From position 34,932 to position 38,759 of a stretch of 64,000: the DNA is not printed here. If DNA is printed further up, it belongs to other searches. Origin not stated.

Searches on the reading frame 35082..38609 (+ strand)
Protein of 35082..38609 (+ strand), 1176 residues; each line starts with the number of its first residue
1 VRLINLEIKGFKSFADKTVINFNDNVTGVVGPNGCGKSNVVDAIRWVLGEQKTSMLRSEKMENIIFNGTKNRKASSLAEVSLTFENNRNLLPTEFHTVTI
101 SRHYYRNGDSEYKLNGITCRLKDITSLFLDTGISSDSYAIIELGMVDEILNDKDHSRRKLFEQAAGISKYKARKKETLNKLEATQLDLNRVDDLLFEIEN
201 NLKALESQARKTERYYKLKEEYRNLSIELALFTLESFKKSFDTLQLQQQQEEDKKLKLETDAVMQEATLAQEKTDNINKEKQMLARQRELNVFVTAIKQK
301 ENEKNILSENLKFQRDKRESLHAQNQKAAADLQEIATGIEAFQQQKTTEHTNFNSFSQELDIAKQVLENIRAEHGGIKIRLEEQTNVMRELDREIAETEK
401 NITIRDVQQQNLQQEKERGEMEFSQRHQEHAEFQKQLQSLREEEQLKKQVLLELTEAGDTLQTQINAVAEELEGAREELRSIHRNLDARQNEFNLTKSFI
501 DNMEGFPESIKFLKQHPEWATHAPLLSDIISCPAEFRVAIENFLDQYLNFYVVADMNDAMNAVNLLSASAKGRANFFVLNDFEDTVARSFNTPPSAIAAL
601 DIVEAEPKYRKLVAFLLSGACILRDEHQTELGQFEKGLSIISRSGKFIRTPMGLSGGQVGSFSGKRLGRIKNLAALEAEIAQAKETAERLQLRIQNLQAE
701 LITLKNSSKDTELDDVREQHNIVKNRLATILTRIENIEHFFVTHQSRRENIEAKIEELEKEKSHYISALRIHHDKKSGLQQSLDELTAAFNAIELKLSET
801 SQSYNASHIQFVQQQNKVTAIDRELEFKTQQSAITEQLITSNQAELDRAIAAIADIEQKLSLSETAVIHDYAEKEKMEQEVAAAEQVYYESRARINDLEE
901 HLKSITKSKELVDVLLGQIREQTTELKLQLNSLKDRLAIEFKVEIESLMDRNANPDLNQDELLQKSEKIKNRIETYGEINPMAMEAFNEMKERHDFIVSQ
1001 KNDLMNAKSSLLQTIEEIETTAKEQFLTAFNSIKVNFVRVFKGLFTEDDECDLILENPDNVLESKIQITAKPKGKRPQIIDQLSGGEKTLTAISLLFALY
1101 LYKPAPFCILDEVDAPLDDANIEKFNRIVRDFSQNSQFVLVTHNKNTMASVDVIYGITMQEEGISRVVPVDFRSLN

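Call 70: search_protein_families(library=pfam, proteins=[window:35082-38609:+], max_evalue=1e-10)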
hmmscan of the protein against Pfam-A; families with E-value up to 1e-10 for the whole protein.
window:35082-38609:+ (1176 aa): 5 families
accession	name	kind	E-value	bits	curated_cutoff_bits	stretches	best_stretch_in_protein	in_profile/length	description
PF02463.25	SMC_N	-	3.7e-70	236.2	40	1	3-1165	2-219/220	RecF/RecN/SMC N terminal domain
PF13476.12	AAA_23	-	1.2e-16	62.4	27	1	6-256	2-189/201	AAA domain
PF06470.18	SMC_hinge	-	5.7e-15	56.2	22.5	1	524-625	6-108/116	SMC proteins Flexible Hinge Domain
PF13304.12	AAA_21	-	8.2e-15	56.1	27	0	26-226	1-190/304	AAA domain, putative AbiEii toxin, Type IV TA system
PF13175.12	AAA_15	-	1.1e-11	45.4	32.1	1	1-303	1-259/374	AAA ATPase domain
